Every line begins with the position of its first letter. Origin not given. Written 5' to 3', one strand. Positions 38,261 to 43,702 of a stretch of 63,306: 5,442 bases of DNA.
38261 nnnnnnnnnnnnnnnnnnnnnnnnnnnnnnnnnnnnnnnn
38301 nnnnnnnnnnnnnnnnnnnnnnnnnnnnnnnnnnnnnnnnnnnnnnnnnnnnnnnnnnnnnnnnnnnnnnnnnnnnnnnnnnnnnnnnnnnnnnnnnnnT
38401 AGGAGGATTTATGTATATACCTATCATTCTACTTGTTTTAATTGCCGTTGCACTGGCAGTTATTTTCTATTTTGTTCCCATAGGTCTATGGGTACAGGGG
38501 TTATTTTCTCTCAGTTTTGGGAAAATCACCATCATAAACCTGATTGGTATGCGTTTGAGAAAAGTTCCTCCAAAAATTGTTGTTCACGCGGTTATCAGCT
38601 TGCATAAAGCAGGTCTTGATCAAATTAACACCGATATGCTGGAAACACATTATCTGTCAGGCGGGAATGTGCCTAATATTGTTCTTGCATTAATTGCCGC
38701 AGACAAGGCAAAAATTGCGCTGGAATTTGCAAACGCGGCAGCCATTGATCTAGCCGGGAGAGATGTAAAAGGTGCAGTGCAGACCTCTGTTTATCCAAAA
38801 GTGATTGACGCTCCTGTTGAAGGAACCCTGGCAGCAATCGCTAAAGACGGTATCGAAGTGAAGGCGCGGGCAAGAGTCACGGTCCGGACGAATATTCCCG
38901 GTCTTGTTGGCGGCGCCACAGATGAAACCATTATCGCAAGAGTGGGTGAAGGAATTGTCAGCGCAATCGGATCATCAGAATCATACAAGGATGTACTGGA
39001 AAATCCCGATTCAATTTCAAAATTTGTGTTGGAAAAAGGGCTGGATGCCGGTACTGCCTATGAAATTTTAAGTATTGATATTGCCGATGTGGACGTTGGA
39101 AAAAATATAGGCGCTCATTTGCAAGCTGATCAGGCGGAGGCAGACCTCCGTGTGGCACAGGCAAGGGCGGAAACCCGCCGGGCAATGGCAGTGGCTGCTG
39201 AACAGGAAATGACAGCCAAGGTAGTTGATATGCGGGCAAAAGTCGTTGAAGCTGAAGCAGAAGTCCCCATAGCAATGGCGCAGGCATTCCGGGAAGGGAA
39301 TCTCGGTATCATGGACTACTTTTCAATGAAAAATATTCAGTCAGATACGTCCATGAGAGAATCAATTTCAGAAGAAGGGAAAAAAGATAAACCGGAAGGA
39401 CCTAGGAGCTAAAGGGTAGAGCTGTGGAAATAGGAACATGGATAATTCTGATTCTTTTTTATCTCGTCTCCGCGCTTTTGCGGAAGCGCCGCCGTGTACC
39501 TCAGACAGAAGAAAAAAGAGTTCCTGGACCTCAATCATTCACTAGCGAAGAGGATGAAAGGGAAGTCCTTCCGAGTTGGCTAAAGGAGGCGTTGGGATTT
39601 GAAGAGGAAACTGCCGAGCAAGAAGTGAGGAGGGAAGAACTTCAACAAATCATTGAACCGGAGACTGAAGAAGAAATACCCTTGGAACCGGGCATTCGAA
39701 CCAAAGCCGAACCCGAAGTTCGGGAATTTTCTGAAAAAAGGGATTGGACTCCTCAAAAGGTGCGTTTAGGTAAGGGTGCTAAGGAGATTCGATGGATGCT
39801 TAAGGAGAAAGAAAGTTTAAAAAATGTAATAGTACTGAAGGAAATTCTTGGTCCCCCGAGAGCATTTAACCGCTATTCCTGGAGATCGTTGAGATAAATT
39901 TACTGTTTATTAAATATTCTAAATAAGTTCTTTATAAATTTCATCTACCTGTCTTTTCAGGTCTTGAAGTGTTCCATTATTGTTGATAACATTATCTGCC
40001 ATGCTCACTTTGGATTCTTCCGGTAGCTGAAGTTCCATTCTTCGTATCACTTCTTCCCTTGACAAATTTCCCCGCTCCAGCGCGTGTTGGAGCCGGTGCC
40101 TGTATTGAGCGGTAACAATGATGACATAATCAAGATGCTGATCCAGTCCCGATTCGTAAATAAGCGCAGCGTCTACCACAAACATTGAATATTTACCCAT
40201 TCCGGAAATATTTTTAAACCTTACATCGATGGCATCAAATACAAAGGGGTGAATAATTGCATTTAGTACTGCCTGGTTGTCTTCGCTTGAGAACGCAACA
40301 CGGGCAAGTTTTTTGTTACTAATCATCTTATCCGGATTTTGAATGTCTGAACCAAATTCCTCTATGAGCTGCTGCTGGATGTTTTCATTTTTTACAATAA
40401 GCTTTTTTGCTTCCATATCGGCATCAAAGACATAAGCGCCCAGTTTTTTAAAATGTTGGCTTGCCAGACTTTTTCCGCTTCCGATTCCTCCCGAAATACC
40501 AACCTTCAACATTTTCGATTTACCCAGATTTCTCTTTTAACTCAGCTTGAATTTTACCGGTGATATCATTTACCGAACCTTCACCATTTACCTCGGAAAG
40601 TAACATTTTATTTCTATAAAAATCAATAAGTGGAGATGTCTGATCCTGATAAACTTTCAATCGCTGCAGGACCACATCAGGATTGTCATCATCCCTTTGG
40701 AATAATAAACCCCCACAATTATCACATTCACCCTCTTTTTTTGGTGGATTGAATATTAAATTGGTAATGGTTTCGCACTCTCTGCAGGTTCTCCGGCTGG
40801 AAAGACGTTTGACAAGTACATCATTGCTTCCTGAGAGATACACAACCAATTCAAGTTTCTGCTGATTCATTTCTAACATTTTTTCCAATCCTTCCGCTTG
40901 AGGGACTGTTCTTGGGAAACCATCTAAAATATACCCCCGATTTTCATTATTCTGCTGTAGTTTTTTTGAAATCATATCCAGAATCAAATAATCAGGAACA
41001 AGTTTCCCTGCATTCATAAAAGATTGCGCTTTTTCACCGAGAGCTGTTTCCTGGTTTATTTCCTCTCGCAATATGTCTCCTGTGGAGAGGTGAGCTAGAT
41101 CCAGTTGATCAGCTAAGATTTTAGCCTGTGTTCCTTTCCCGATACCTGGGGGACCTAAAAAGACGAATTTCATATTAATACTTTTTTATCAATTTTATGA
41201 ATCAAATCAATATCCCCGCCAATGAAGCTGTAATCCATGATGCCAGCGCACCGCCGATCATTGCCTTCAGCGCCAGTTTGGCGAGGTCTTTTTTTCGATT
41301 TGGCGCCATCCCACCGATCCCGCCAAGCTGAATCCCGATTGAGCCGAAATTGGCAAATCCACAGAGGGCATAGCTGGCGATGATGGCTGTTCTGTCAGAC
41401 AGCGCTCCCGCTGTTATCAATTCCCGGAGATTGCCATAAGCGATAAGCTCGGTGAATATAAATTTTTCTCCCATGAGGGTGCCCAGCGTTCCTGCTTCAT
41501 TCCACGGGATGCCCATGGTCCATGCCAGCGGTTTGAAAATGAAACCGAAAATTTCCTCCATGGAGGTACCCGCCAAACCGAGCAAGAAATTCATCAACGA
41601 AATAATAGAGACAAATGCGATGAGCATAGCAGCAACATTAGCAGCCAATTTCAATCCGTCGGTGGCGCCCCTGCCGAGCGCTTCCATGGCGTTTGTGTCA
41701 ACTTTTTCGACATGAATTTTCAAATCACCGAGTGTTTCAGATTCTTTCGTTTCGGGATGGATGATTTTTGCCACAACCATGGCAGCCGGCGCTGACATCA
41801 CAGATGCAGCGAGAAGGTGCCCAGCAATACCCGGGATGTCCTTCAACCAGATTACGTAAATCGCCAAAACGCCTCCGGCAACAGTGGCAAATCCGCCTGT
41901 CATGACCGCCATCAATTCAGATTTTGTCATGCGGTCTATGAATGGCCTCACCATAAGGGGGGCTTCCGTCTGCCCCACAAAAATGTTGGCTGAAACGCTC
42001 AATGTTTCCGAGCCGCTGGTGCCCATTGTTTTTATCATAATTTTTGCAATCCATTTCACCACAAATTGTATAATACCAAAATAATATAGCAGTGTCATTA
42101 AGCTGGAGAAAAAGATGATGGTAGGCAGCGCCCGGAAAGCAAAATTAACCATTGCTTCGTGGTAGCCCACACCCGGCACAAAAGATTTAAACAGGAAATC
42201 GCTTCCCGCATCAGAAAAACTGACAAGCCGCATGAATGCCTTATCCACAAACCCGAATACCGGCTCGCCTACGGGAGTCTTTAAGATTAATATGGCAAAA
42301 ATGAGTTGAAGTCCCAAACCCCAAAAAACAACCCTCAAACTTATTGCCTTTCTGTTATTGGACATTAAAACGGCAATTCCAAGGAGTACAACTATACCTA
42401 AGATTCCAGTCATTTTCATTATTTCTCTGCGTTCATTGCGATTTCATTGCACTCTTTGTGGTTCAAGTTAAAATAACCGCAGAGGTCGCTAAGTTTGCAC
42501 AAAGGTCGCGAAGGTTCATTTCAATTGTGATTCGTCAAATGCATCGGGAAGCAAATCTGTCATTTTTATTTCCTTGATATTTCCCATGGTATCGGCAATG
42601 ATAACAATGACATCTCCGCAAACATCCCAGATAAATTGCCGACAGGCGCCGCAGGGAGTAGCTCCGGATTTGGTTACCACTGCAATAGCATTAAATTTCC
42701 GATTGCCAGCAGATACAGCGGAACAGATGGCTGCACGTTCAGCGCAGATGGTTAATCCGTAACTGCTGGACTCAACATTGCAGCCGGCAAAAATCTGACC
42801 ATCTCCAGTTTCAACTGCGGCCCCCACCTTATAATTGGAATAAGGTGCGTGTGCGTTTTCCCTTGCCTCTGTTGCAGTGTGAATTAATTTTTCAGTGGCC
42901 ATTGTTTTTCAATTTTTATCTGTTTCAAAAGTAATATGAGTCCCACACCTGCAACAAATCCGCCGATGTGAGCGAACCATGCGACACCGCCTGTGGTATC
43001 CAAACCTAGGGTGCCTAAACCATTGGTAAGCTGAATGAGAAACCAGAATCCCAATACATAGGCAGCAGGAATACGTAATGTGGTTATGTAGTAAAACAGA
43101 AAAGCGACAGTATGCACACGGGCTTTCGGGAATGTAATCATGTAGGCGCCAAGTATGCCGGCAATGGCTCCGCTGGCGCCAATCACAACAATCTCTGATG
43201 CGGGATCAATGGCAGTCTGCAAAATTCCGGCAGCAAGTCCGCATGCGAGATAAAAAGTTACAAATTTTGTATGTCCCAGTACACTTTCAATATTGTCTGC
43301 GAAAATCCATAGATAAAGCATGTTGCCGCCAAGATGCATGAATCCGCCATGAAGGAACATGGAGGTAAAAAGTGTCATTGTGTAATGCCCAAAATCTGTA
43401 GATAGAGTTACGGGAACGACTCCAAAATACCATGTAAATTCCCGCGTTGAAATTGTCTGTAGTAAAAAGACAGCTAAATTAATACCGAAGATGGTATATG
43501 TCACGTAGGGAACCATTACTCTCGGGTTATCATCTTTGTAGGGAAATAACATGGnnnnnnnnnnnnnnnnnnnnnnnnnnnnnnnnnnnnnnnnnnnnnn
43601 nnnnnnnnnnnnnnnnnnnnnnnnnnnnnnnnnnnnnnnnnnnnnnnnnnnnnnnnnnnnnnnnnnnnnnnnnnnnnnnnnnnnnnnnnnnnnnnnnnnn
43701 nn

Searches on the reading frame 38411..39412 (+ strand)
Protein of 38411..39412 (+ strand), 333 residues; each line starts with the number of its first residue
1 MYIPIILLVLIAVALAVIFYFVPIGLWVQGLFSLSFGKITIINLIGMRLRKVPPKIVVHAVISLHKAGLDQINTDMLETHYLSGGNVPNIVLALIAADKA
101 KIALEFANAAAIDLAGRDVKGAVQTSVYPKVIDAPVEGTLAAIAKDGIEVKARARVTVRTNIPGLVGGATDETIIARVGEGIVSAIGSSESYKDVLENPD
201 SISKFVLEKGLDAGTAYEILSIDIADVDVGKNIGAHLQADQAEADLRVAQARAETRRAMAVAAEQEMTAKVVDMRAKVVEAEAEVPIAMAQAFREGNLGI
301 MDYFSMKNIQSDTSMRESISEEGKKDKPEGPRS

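Call 42: search_protein_families(library=pfam, proteins=[window:38411-39412:+])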
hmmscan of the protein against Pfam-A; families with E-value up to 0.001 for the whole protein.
window:38411-39412:+ (333 aa): 1 family
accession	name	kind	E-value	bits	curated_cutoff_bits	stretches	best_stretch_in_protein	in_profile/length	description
PF12127.13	FloA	-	6.6e-151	502.2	34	1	5-322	2-313/314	Flotillin-like protein FloA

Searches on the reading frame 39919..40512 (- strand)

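Call 42: search_protein_families(library=pfam, proteins=[window:39919-40512:-])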
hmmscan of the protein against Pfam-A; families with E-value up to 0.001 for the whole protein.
window:39919-40512:- (197 aa): 1 family
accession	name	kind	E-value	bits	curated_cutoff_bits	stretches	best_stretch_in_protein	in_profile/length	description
PF01121.26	CoaE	-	1.9e-41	142.2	27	1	4-184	3-180/180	Dephospho-CoA kinase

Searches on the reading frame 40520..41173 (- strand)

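Call 42: search_protein_families(library=pfam, proteins=[window:40520-41173:-])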
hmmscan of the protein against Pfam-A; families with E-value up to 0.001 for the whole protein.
window:40520-41173:- (217 aa): 5 families
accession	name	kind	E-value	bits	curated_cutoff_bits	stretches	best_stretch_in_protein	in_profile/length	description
PF00406.28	ADK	-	2.3e-52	177.6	26.8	1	6-189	2-149/151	Adenylate kinase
PF13207.12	AAA_17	-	4.5e-28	98.7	27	1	6-129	1-124/136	AAA domain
PF05191.20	ADK_lid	-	6e-13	48.9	26.6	1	127-162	1-36/36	Adenylate kinase, active site lid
PF13238.12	AAA_18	-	4.1e-05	24.5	29.4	1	6-130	4-114/128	AAA domain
PF13671.12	AAA_33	-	0.0008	20.2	27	0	4-128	3-119/143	AAA domain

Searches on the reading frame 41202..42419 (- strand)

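Call 42: search_protein_families(library=pfam, proteins=[window:41202-42419:-])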
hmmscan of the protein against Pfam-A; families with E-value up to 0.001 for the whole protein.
window:41202-42419:- (405 aa): 3 families
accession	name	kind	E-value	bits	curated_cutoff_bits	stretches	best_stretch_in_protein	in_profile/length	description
PF07662.18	Nucleos_tra2_C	-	1.7e-72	244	32.3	1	201-402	1-213/213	Na+ dependent nucleoside transporter C-terminus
PF01773.25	Nucleos_tra2_N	-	2.9e-24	85.8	27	1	7-79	1-73/74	Na+ dependent nucleoside transporter N-terminus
PF07670.19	Gate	-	8.3e-18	65.2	29.6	1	94-189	1-98/104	Nucleoside recognition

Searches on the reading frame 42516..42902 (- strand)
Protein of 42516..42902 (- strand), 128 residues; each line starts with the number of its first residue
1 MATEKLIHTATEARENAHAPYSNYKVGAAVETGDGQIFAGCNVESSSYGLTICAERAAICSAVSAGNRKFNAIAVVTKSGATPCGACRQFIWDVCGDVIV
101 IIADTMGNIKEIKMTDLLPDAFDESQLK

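Call 42: search_protein_families(library=pfam, proteins=[window:42516-42902:-])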
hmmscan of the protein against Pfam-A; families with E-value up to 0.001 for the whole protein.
window:42516-42902:- (128 aa): 2 families
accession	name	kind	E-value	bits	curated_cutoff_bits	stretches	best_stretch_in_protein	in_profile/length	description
PF00383.29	dCMP_cyt_deam_1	-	2.5e-17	63.1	25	1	3-95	4-94/102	Cytidine and deoxycytidylate deaminase zinc-binding region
PF08211.18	dCMP_cyt_deam_2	-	5.6e-10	40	25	1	4-75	42-112/130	Cytidine and deoxycytidylate deaminase zinc-binding region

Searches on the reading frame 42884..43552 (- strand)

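Call 42: search_protein_families(library=pfam, proteins=[window:42884-43552:-])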
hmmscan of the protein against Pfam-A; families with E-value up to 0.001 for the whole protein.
window:42884-43552:- (222 aa): 1 family
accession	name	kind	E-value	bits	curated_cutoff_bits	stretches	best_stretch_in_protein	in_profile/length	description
PF01694.28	Rhomboid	-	1.5e-31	110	22.6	1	59-209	5-140/143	Rhomboid domain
